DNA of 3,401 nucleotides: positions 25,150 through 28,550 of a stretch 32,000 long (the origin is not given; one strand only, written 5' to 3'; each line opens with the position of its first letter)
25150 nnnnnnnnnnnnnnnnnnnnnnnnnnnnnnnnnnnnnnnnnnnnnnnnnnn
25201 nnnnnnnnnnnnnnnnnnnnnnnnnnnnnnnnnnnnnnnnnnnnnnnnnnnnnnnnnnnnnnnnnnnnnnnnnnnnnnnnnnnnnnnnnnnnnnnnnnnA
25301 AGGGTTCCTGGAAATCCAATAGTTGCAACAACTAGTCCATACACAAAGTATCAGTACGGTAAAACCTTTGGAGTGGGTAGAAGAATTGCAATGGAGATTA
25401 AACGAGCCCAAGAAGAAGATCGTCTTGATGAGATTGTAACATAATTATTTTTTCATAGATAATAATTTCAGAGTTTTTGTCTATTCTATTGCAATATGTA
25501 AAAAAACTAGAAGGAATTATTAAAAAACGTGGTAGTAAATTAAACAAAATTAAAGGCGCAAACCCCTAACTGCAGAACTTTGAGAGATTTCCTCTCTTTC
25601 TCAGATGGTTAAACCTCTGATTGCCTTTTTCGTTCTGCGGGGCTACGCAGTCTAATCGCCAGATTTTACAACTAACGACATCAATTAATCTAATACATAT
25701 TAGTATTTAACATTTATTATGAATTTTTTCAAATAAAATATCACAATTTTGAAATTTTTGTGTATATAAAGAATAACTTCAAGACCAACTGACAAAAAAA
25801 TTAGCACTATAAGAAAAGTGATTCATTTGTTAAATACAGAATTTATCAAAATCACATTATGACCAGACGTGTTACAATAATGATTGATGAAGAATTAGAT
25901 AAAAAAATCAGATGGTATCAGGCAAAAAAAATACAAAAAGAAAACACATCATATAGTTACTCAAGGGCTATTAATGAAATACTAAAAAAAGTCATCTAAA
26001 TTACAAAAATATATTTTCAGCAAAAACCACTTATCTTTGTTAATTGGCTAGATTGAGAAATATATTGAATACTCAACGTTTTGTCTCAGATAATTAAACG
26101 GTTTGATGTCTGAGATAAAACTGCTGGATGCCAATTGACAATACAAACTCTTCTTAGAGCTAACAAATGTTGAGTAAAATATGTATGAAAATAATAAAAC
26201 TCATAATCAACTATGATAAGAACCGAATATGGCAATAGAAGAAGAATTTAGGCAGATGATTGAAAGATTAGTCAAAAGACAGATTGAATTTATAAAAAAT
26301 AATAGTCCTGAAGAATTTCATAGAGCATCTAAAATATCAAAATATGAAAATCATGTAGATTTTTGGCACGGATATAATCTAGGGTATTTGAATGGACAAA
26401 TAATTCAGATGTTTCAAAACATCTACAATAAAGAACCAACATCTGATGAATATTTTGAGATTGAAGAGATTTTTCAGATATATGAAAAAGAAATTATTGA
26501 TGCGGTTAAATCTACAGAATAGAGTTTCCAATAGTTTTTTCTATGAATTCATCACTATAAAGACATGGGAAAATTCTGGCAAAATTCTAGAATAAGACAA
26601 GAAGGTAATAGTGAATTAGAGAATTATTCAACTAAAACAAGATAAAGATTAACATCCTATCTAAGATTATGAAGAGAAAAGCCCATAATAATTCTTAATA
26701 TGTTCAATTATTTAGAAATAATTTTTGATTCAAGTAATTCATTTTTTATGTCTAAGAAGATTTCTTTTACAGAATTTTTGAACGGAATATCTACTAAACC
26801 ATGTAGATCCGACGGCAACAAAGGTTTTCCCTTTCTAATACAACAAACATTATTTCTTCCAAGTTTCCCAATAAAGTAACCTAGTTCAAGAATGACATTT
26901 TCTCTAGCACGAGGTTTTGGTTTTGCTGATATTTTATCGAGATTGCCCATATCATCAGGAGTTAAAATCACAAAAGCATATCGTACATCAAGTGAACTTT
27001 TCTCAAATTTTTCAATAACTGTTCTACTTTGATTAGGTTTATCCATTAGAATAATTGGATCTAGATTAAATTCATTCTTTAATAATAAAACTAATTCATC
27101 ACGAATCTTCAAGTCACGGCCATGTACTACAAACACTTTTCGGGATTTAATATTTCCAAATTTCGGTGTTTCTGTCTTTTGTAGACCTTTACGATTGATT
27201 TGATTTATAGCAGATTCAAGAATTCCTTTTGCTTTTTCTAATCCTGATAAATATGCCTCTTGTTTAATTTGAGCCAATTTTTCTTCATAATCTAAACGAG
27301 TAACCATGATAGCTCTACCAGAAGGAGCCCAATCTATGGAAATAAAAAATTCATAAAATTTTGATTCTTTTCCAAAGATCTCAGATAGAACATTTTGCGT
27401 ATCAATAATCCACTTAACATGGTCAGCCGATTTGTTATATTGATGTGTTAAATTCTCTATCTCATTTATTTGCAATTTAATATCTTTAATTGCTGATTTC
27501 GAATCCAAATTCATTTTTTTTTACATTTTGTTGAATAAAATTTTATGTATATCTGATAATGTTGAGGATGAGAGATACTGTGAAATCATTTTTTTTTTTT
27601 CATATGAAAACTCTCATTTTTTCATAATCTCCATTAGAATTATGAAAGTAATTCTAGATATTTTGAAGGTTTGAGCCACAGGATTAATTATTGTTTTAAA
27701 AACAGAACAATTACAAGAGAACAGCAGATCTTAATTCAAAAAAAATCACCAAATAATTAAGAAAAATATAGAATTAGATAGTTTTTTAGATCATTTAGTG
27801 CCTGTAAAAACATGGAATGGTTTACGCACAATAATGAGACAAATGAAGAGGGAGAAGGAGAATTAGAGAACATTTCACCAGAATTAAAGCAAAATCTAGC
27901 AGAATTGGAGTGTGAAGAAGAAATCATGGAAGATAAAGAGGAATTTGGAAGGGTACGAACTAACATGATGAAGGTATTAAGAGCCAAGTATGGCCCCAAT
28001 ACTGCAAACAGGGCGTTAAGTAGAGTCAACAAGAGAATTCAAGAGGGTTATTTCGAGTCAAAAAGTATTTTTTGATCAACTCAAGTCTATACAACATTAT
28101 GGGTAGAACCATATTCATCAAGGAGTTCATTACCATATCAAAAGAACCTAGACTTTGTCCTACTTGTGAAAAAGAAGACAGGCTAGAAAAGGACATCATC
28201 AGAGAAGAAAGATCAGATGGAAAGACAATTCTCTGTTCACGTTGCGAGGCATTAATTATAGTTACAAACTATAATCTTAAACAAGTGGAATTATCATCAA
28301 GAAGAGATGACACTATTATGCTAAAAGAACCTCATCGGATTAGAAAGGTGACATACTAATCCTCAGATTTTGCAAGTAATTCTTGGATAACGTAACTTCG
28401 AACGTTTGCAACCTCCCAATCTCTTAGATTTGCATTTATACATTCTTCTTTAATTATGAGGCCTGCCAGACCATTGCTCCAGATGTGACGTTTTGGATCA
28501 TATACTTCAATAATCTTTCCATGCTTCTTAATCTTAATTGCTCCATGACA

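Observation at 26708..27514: Monocistronic candidate defence effector: unknown helical N-domain fused to a CAP12/PycTIR-type TIR-like domain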

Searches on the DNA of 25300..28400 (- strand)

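Call 74: search_rna_families(source=window, start=25300, end=28400, threshold=evalue, max_evalue=1)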
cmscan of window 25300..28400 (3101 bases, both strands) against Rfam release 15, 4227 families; matches with E-value up to 1: 2.
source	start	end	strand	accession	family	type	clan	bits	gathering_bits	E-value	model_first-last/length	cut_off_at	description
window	28165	28241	+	RF00357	snoR44_J54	Gene; snRNA; snoRNA; CD-box;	CL00069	22.3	48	0.62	1-97/97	no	Small nucleolar RNA R44/J54/Z268 family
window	26821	26888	-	RF02111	IS009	Gene;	-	16.2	117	0.88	1-199/199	no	IS009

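Call 93: search_dna_similar(query=L254:8900-9800:+, collection=ecoli_genomes, mode=near, max_rows=6)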
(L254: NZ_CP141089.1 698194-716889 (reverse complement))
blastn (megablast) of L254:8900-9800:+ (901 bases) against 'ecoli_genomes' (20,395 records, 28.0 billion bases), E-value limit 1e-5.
Records with a match: 37; places in all: 37; records where one place covers at least 80% of the query: 37.
Genomes with a match: 37 of 5426; with a place that covers at least 80% of the query: 37. Places per genome that has any: lowest 1, median 1, highest 1. On chromosomes: 37 places; on plasmids: 0.
Best place of each record, by identity: >=99% 37.
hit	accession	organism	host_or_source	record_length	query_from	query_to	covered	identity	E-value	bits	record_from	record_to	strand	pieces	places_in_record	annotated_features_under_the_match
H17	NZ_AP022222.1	Escherichia coli strain WP8-S17-ESBL-12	-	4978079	1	901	100%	100.0%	0e+0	1664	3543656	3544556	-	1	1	TIR domain-containing protein | hypothetical protein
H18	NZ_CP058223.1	Escherichia coli strain 550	Homo sapiens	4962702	1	901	100%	100.0%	0e+0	1664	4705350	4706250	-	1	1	TIR domain-containing protein | hypothetical protein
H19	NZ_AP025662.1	Escherichia coli strain TUM20902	Homo sapiens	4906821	1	901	100%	100.0%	0e+0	1664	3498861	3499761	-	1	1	TIR domain-containing protein | hypothetical protein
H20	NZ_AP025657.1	Escherichia coli strain TUM13867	Homo sapiens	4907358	1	901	100%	100.0%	0e+0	1664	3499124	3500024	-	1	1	TIR domain-containing protein | hypothetical protein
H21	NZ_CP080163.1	Escherichia coli strain PK8275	chicken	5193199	1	901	100%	100.0%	0e+0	1664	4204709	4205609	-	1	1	TIR domain-containing protein | hypothetical protein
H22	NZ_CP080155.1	Escherichia coli strain PK8261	chicken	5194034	1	901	100%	100.0%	0e+0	1664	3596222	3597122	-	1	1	TIR domain-containing protein | hypothetical protein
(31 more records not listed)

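Call 94: get_annotated_region(hit=H17, flank=9000)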
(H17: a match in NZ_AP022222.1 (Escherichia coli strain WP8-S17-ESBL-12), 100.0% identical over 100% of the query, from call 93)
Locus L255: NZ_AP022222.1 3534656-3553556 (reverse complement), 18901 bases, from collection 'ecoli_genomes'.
description: Escherichia coli strain WP8-S17-ESBL-12 chromosome, complete genome
organism: Escherichia coli strain WP8-S17-ESBL-12 (NCBI taxid 562)
replicon: chromosome; assembly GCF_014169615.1
host: -; source: -; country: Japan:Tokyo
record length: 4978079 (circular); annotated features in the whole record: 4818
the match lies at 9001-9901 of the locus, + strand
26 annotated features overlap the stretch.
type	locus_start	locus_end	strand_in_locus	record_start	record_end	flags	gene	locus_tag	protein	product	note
CDS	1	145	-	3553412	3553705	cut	iss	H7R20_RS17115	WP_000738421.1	increased serum survival lipoprotein Iss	-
CDS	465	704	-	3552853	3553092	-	-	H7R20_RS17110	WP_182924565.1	YlcI/YnfO family protein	-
CDS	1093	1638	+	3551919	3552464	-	-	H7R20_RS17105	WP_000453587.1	DNA-packaging protein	-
CDS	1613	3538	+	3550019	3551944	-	-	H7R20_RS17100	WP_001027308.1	phage terminase large subunit family protein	-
CDS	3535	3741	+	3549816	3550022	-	-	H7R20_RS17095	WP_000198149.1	phage head-tail joining protein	-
CDS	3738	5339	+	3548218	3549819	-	-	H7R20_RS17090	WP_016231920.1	phage portal protein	-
CDS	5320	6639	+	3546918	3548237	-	-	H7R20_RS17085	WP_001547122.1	S49 family peptidase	-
CDS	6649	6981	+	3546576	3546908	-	-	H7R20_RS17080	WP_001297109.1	head decoration protein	-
CDS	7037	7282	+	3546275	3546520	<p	-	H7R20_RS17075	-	major capsid protein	incomplete; partial in the middle of a contig; missing C-terminus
CDS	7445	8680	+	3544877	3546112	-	-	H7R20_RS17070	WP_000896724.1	tyrosine-type recombinase/integrase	-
CDS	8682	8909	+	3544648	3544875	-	-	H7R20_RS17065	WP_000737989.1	helix-turn-helix transcriptional regulator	-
CDS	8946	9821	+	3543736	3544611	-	-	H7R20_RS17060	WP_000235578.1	TIR domain-containing protein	-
CDS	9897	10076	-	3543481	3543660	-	-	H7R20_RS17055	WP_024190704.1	hypothetical protein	-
CDS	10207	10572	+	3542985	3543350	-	-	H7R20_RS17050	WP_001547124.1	host cell division inhibitor Icd-like protein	-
CDS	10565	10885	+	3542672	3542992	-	-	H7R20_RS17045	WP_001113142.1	hypothetical protein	-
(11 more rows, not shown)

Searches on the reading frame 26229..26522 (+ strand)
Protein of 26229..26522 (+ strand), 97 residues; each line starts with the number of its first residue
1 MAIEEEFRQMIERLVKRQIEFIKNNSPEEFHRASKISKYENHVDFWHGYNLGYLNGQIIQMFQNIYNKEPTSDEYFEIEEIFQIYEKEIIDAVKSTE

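Call 11: search_protein_families(library=pfam, proteins=[window:26229-26522:+], max_evalue=0.01)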
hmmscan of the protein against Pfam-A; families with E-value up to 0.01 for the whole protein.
window:26229-26522:+ (97 aa): 0 families

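Call 38: search_protein_families(library=padloc, proteins=[window:26229-26522:+], max_evalue=0.01)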
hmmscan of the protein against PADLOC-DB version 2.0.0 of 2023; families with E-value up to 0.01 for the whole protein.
window:26229-26522:+ (97 aa): 0 families
